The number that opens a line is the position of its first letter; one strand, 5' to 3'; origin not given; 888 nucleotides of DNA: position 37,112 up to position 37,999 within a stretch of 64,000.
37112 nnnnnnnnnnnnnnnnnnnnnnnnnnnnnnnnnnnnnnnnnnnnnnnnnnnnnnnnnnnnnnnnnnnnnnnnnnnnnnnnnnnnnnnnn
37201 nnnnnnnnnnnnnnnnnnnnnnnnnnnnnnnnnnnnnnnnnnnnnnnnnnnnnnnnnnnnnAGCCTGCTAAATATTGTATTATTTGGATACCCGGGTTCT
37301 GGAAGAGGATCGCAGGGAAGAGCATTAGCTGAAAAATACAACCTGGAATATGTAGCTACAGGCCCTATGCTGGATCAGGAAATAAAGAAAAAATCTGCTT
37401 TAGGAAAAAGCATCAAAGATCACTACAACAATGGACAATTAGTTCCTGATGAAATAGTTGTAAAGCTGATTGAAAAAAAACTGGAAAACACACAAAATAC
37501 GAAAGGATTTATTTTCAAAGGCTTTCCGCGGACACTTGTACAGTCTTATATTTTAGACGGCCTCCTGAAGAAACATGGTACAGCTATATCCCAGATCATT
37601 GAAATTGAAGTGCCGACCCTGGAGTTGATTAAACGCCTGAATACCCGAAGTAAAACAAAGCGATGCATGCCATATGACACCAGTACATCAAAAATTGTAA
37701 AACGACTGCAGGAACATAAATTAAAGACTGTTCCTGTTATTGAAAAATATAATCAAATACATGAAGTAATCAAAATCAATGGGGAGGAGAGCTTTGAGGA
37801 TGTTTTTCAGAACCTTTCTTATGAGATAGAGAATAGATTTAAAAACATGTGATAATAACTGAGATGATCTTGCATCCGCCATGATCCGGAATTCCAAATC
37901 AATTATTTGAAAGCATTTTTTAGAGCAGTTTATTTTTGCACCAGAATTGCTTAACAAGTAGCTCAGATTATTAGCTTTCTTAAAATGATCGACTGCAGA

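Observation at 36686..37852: Adenylate kinase fused to a second, catalytically degenerate adenylate-kinase-like domain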

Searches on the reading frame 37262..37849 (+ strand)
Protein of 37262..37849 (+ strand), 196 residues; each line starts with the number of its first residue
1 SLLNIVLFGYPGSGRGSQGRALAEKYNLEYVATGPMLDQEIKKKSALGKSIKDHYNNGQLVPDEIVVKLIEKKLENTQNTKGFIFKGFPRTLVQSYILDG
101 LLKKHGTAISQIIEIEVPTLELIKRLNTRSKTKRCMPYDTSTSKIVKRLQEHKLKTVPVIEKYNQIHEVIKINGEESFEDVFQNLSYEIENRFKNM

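Call 4: search_protein_families(library=ncbifam, proteins=[window:37262-37849:+], max_evalue=0.01)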
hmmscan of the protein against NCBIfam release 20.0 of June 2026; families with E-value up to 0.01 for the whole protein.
window:37262-37849:+ (196 aa): 27 families (the best 25 are shown)
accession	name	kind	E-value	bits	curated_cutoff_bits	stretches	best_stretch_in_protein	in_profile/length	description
NF001381.0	PRK00279.1-3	equivalog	5e-49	166.6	187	1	3-189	1-185/188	adenylate kinase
TIGR01351.1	adk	subfamily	1.4e-44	152.3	168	2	4-135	1-133/212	adenylate kinase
NF001380.0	PRK00279.1-2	equivalog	8.8e-44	149.4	251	2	3-135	1-133/216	adenylate kinase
NF002700.0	PRK02496.1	equivalog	1.8e-39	135.3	262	1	4-188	3-181/184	adenylate kinase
NF011105.0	PRK14532.1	equivalog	4.6e-38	130.6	162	1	3-186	1-182/189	adenylate kinase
NF011100.0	PRK14527.1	equivalog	6.2e-37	127.1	154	1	5-186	9-187/191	adenylate kinase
NF011101.0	PRK14528.1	equivalog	6.9e-37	127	195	1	4-186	3-183/187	adenylate kinase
NF001385.0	PRK00279.2-3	equivalog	8.2e-35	120.3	315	2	5-135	7-136/213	adenylate kinase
NF001379.0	PRK00279.1-1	equivalog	1e-34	119.8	268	1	4-130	2-124/216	adenylate kinase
TIGR01359.1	UMP_CMP_kin_fam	subfamily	1.1e-32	113.5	207.6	1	7-186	4-181/185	UMP-CMP kinase family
NF010381.0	PRK13808.1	equivalog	2e-32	112.9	426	1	4-185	2-187/335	adenylate kinase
TIGR01360.1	aden_kin_iso1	equivalog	2.3e-30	105.7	284.1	1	5-190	6-186/188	adenylate kinase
NF011104.0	PRK14531.1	equivalog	1.3e-29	103.2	160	1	6-185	6-178/183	adenylate kinase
NF001387.0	PRK00279.2-5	equivalog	2.5e-29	102.4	373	1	3-135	1-131/224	adenylate kinase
NF011099.0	PRK14526.1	equivalog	3e-29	102.2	223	1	4-136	2-129/211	adenylate kinase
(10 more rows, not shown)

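Call 17: search_protein_representatives(protein=window:37262-37849:+)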
Query: 196 residues. Proteins with E-value up to 0.001 (for the whole library): 20854; up to 1e-10: 8868; up to 1e-30: 134. The best 150 are listed.
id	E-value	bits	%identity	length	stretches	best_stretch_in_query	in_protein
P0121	7.6e-110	381.5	36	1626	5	6-126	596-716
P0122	6.4e-109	378.5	28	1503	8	6-189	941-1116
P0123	1.1e-93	328.8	44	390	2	3-194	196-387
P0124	5.9e-92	323.2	29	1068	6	6-185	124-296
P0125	1.5e-77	276.2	49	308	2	2-196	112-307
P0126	1.4e-74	266.5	32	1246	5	5-129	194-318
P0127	2.1e-73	262.7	28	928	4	4-182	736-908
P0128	8.9e-72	257.4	29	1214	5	5-174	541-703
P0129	1.1e-69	250.6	46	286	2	23-191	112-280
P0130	3.0e-68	245.9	28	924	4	5-185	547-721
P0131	1.3e-66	240.5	45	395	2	2-191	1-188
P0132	1.3e-65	237.4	50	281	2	2-191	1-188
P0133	4.2e-62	225.9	30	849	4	5-181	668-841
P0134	1.1e-61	224.6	28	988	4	6-188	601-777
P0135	2.2e-60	220.3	27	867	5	6-172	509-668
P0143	3.3e-53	196.9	47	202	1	4-189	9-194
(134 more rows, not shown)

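Call 22: find_related_loci(query=A2, collection=genome_contigs, flank=6000)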
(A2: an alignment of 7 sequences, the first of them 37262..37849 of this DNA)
Query A2 (196 aa) in genome_contigs; peptide patterns used: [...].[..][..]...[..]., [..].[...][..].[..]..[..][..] (x = any residue, [..] = any of these).
598 stretches matched a pattern (row limit reached: there are more); 579 encode a relative of the query (tblastn E <= 1e-3); the best 80 are kept; 80 distinct loci.
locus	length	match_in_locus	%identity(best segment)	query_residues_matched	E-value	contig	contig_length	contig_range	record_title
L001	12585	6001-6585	76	2-196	9e-101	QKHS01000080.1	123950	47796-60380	MAG: Bacteroidales bacterium isolate SZUA-560 scaffold_361, whole genome shotgun sequence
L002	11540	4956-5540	78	2-196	1e-100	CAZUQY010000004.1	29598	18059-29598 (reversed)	MAG TPA_asm: uncultured Bacteroidales bacterium isolate binchicken_co243_242 genome assembly, contig: NODE_1063_length_2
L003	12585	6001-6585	75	2-196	1e-99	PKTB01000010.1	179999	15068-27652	MAG: Marinilabiliales bacterium isolate BM703 sc_38, whole genome shotgun sequence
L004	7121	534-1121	76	1-196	2e-99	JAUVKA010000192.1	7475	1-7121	MAG: Bacteroidota bacterium isolate CSMAG_468 CSMAG_468_k127_4845263_length_7475_cov_17.9782, whole genome shotgun seque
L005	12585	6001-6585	75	2-196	5e-99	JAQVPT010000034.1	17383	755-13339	MAG: Bacteroidales bacterium isolate STF1_21 NODE_8491_length_17383_cov_3.337100_Sandtown_F1, whole genome shotgun seque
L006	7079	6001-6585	75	2-196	6e-99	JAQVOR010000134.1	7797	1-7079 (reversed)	MAG: Bacteroidales bacterium isolate STF1_185 NODE_32735_length_7797_cov_5.936897_Sandtown_F1, whole genome shotgun sequ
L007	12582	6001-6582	77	1-194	1e-98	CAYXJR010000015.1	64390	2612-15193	MAG TPA_asm: uncultured Porphyromonadaceae bacterium isolate SRP178699_co1_495 genome assembly, contig: NODE_356_length_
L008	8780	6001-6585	74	2-196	3e-98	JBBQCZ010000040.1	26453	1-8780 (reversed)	MAG: Bacteroidales bacterium isolate Co_metawrap_1202 Cmw_1202_k141_6529541_length_26453_cov_16.9951, whole genome shotg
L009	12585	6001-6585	76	2-196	1e-97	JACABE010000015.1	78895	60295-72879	MAG: Bacteroidetes bacterium isolate Cfx3-09 MAG09_15, whole genome shotgun sequence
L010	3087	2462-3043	74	3-196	8e-100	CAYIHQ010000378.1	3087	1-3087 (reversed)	MAG TPA_asm: uncultured Ignavibacteriaceae bacterium isolate ERP119705_co22_105 genome assembly, contig: NODE_24205_leng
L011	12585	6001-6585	76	2-196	1e-97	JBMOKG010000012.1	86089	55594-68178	MAG: Bacteroidales bacterium isolate Deming_bin.89 contig365, whole genome shotgun sequence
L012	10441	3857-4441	73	2-196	3e-97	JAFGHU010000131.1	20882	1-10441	MAG: Bacteroidales bacterium isolate Zod_Metabat.155 k87_7495947, whole genome shotgun sequence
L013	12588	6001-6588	74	1-196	6e-97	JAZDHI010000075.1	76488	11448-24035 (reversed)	MAG: Bacteroidota bacterium isolate MEGAHIT-group-0.314 k141_15743198, whole genome shotgun sequence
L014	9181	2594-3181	73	1-196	7e-97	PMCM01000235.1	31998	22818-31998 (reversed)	MAG: Ignavibacteriae bacterium isolate fen_1290 73.20120700_E3M.177_contig_67057, whole genome shotgun sequence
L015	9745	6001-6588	72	1-196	1e-96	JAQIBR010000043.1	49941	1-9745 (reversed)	MAG: Bacteroidales bacterium isolate GH48 k119_204465, whole genome shotgun sequence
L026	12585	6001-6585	75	2-196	1e-95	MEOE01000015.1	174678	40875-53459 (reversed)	MAG: Bacteroidetes bacterium GWF2_33_16 gwf2_scaffold_224, whole genome shotgun sequence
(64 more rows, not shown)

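Call 25: find_homologous_proteins(query=P0123, max_evalue=1e-20)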
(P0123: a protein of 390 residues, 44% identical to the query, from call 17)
Query P0123 (390 aa): 7969 proteins with E <= 1e-20 among 8000 candidates; the best 120 are listed.
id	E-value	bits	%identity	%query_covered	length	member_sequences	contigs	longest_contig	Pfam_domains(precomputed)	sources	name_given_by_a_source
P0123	4.1e-251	851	100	100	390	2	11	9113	PF17213.10,PF00406.30,PF02223.24,PF02224.25,PF13671.13,PF13207.13,PF00004.36,PF13238.13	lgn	-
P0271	2.7e-234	795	91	100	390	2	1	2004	PF17213.10,PF00406.30,PF02223.24,PF02224.25,PF13671.13,PF13207.13,PF00004.36,PF13238.13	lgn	-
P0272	6.1e-232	787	91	100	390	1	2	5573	PF00406.30,PF02223.24,PF02224.25,PF13671.13,PF13207.13,PF00004.36,PF13238.13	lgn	-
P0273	8.5e-231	784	90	100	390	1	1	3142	PF00406.30,PF02223.24,PF02224.25,PF13521.13,PF13671.13,PF13207.13,PF00004.36,PF13238.13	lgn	-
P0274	1.7e-230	783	91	100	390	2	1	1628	PF00406.30,PF02223.24,PF02224.25,PF13671.13,PF13207.13,PF00004.36,PF13238.13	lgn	-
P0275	1.0e-223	760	87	100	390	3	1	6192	PF00406.30,PF02223.24,PF02224.25,PF13521.13,PF13671.13,PF13207.13,PF13238.13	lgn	-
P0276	8.0e-223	757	87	100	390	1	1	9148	PF00406.30,PF02223.24,PF02224.25,PF13521.13,PF13671.13,PF13207.13,PF13238.13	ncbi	-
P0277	6.5e-220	748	87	100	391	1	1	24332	PF00406.30,PF02223.24,PF02224.25,PF13521.13,PF13671.13,PF13207.13,PF00004.36,PF13238.13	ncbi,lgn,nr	ncbi:MAG: adenylate kinase [Flavobacteriaceae bacterium]|nr:adenylate kinase [Flavobacteriaceae bact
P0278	5.7e-216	735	85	100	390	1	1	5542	PF00406.30,PF02223.24,PF02224.25,PF13671.13,PF13207.13,PF13238.13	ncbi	-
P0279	1.8e-212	723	84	100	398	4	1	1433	PF00406.30,PF02224.25,PF13671.13,PF13207.13,PF00004.36,PF13238.13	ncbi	-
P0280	8.2e-210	715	83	100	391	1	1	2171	PF00406.30,PF02223.24,PF02224.25,PF13671.13,PF13207.13,PF00004.36,PF13238.13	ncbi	-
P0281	8.9e-191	652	74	100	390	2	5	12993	PF00406.30,PF02223.24,PF02224.25,PF13521.13,PF13671.13,PF13207.13,PF13238.13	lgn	-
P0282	1.4e-190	651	74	100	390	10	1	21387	PF17213.10,PF00406.30,PF02224.25,PF13671.13,PF13207.13,PF00004.36,PF13238.13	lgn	-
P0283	1.1e-187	642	73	100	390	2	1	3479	PF00406.30,PF02223.24,PF02224.25,PF13521.13,PF13671.13,PF13207.13,PF13238.13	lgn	-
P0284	3.2e-187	640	73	100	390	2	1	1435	PF17213.10,PF00406.30,PF02224.25,PF13521.13,PF13671.13,PF13207.13,PF00004.36,PF13238.13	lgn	-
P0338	2.5e-157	542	66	100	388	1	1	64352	PF17213.10,PF00406.30,PF02223.24,PF02224.25,PF13671.13,PF13207.13,PF00004.36,PF13238.13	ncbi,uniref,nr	ncbi:adenylate kinase [Labilibaculum filiforme]|uniref:Adenylate kinase n=1 Tax=Labilibaculum filifo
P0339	2.6e-157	542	65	100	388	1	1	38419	PF17213.10,PF00406.30,PF02223.24,PF02224.25,PF13671.13,PF13207.13,PF00004.36,PF13238.13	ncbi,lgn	-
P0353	1.2e-156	540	62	100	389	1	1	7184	PF17213.10,PF00406.30,PF02224.25,PF13671.13,PF13207.13,PF00004.36,PF13238.13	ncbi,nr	ncbi:MAG: adenylate kinase [Marinilabiliales bacterium]|nr:MAG: adenylate kinase [Marinilabiliales b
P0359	4.2e-156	538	64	100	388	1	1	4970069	PF17213.10,PF00406.30,PF02224.25,PF13671.13,PF13207.13,PF00004.36,PF13238.13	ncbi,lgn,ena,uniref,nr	ncbi:adenylate kinase [Labilibaculum sp.]|uniref:adenylate kinase n=1 Tax=Labilibaculum sp. TaxID=20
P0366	2.3e-155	535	62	100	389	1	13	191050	PF17213.10,PF00406.30,PF02223.24,PF02224.25,PF13671.13,PF13207.13,PF13238.13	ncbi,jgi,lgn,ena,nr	ncbi:MAG: adenylate kinase [Bacteroidetes bacterium GWC2_33_15]|nr:MAG: adenylate kinase [Bacteroide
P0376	9.1e-155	534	64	100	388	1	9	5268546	PF17213.10,PF00406.30,PF02224.25,PF13671.13,PF13207.13,PF00004.36,PF13238.13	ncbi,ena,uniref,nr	ncbi:adenylate kinase [Labilibaculum sp. A4]|uniref:Adenylate kinase n=2 Tax=Labilibaculum TaxID=206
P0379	1.4e-154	533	62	100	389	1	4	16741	PF17213.10,PF00406.30,PF02223.24,PF02224.25,PF13671.13,PF13207.13,PF00004.36,PF13238.13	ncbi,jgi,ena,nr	ncbi:MAG: adenylate kinase [Bacteroidetes bacterium GWA2_31_9b]|nr:MAG: adenylate kinase [Bacteroide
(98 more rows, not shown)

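Call 28: list_cluster_members(proteins=[P0376, P0359, P0338, P0095, P0077, P0096])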
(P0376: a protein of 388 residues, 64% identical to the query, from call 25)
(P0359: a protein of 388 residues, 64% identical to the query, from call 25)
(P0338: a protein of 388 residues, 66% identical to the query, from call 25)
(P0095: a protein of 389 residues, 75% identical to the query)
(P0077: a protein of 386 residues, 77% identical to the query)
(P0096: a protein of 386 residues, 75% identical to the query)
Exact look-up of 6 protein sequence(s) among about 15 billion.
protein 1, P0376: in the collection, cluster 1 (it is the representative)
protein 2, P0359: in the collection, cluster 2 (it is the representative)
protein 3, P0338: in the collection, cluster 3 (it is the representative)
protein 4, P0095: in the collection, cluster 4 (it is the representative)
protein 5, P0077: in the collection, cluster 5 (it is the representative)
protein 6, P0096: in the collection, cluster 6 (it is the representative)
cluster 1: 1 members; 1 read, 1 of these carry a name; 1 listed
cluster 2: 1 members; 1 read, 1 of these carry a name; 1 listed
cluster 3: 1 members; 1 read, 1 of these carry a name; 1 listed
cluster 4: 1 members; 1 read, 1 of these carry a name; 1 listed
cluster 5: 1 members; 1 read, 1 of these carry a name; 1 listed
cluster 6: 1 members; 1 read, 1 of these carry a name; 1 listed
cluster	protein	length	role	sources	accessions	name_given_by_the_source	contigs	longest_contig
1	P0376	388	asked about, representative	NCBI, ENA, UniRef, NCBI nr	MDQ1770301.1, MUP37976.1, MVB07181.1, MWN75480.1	adenylate kinase [Labilibaculum sp. A4] | Adenylate kinase n=2 Tax=Labilibaculum TaxID=2060722 RepID=A0A425YFR2_9BACT | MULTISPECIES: adenylate kinase [Labilibaculum]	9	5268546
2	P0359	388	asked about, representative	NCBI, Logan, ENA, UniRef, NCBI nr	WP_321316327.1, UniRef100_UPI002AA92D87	adenylate kinase [Labilibaculum sp.] | adenylate kinase n=1 Tax=Labilibaculum sp. TaxID=2060723 RepID=UPI002AA92D87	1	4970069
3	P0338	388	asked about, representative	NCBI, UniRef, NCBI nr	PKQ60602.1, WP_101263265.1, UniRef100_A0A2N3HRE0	adenylate kinase [Labilibaculum filiforme] | Adenylate kinase n=1 Tax=Labilibaculum filiforme TaxID=1940526 RepID=A0A2N3HRE0_9BACT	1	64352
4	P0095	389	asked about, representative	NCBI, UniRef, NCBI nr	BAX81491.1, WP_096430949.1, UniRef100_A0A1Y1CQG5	adenylate kinase [Labilibaculum antarcticum] | Adenylate kinase n=1 Tax=Labilibaculum antarcticum TaxID=1717717 RepID=A0A1Y1CQG5_9BACT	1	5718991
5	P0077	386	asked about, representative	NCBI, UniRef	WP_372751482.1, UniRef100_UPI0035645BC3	adenylate kinase [Labilibaculum sp.] | adenylate kinase n=1 Tax=Labilibaculum sp. TaxID=2060723 RepID=UPI0035645BC3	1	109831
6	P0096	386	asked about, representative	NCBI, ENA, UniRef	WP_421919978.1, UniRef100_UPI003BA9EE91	adenylate kinase [Marinifilum sp.] | adenylate kinase n=1 Tax=Marinifilum sp. TaxID=2033137 RepID=UPI003BA9EE91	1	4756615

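Call 30: find_homologous_proteins(query=P0376, max_evalue=1e-100)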
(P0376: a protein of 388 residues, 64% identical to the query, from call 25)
Query P0376 (388 aa): 3473 proteins with E <= 1e-100 among 8000 candidates; the best 120 are listed.
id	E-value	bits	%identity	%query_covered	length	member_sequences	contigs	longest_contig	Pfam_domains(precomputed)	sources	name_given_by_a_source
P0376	1.0e-250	849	100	100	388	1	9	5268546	PF17213.10,PF00406.30,PF02224.25,PF13671.13,PF13207.13,PF00004.36,PF13238.13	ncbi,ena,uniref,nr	ncbi:adenylate kinase [Labilibaculum sp. A4]|uniref:Adenylate kinase n=2 Tax=Labilibaculum TaxID=206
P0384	8.5e-248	840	99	100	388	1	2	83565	PF17213.10,PF00406.30,PF02224.25,PF13671.13,PF13207.13,PF00004.36,PF13238.13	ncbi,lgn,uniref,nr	ncbi:adenylate kinase [Labilibaculum sp. K2S]|uniref:adenylate kinase n=1 Tax=Labilibaculum sp. K2S 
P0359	1.1e-247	839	99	100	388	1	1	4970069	PF17213.10,PF00406.30,PF02224.25,PF13671.13,PF13207.13,PF00004.36,PF13238.13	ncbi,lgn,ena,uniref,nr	ncbi:adenylate kinase [Labilibaculum sp.]|uniref:adenylate kinase n=1 Tax=Labilibaculum sp. TaxID=20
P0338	8.3e-244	826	96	100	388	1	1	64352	PF17213.10,PF00406.30,PF02223.24,PF02224.25,PF13671.13,PF13207.13,PF00004.36,PF13238.13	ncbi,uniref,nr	ncbi:adenylate kinase [Labilibaculum filiforme]|uniref:Adenylate kinase n=1 Tax=Labilibaculum filifo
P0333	1.2e-237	806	93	100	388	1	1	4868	PF17213.10,PF00406.30,PF02223.24,PF02224.25,PF13671.13,PF13207.13,PF00004.36,PF13238.13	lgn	-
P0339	3.0e-237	805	93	100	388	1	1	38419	PF17213.10,PF00406.30,PF02223.24,PF02224.25,PF13671.13,PF13207.13,PF00004.36,PF13238.13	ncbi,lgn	-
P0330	2.0e-235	799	93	100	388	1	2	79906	PF17213.10,PF00406.30,PF02224.25,PF13671.13,PF13207.13,PF00004.36,PF13238.13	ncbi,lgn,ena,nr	ncbi:MAG: adenylate kinase [Bacteroidales bacterium]|nr:adenylate kinase [Labilibaculum sp.] PCH7076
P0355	3.5e-235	798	92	100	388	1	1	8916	PF17213.10,PF00406.30,PF02223.24,PF02224.25,PF13671.13,PF13207.13,PF00004.36,PF13238.13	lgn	-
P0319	4.6e-235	798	93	100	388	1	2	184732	PF17213.10,PF00406.30,PF02223.24,PF02224.25,PF13671.13,PF13207.13,PF00004.36,PF13238.13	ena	-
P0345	3.4e-234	795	92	100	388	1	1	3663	PF17213.10,PF00406.30,PF02223.24,PF02224.25,PF13671.13,PF13207.13,PF00004.36,PF13238.13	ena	-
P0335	5.6e-233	791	92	100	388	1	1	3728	PF17213.10,PF00406.30,PF02223.24,PF02224.25,PF13671.13,PF13207.13,PF00004.36,PF13238.13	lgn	-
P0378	5.5e-230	781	90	100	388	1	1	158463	PF17213.10,PF00406.30,PF02223.24,PF02224.25,PF13671.13,PF13207.13,PF00004.36,PF13238.13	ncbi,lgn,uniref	ncbi:adenylate kinase [Labilibaculum sp.]|uniref:adenylate kinase n=1 Tax=Labilibaculum sp. TaxID=20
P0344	3.9e-229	778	91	100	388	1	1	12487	PF17213.10,PF00406.30,PF02224.25,PF13671.13,PF13207.13,PF00004.36,PF13238.13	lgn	-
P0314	1.5e-227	773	90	100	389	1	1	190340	PF17213.10,PF00406.30,PF02223.24,PF02224.25,PF13671.13,PF13207.13,PF00004.36,PF13238.13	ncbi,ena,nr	ncbi:MAG: adenylate kinase [Labilibaculum sp.]|nr:adenylate kinase [Labilibaculum sp.] MBI9058741.1 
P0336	6.0e-227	771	89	100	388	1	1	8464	PF17213.10,PF00406.30,PF02223.24,PF02224.25,PF13671.13,PF13207.13,PF00004.36,PF13238.13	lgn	-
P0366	1.5e-171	589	69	100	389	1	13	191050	PF17213.10,PF00406.30,PF02223.24,PF02224.25,PF13671.13,PF13207.13,PF13238.13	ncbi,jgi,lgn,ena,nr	ncbi:MAG: adenylate kinase [Bacteroidetes bacterium GWC2_33_15]|nr:MAG: adenylate kinase [Bacteroide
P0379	1.8e-171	588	69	100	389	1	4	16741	PF17213.10,PF00406.30,PF02223.24,PF02224.25,PF13671.13,PF13207.13,PF00004.36,PF13238.13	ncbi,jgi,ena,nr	ncbi:MAG: adenylate kinase [Bacteroidetes bacterium GWA2_31_9b]|nr:MAG: adenylate kinase [Bacteroide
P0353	3.5e-170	584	68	100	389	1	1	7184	PF17213.10,PF00406.30,PF02224.25,PF13671.13,PF13207.13,PF00004.36,PF13238.13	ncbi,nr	ncbi:MAG: adenylate kinase [Marinilabiliales bacterium]|nr:MAG: adenylate kinase [Marinilabiliales b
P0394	6.7e-169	580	68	100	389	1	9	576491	PF17213.10,PF00406.30,PF02223.24,PF02224.25,PF13671.13,PF13207.13,PF00004.36,PF13238.13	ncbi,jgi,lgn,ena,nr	ncbi:MAG: adenylate kinase [Bacteroidetes bacterium GWF2_33_16]|nr:MAG: adenylate kinase [Bacteroide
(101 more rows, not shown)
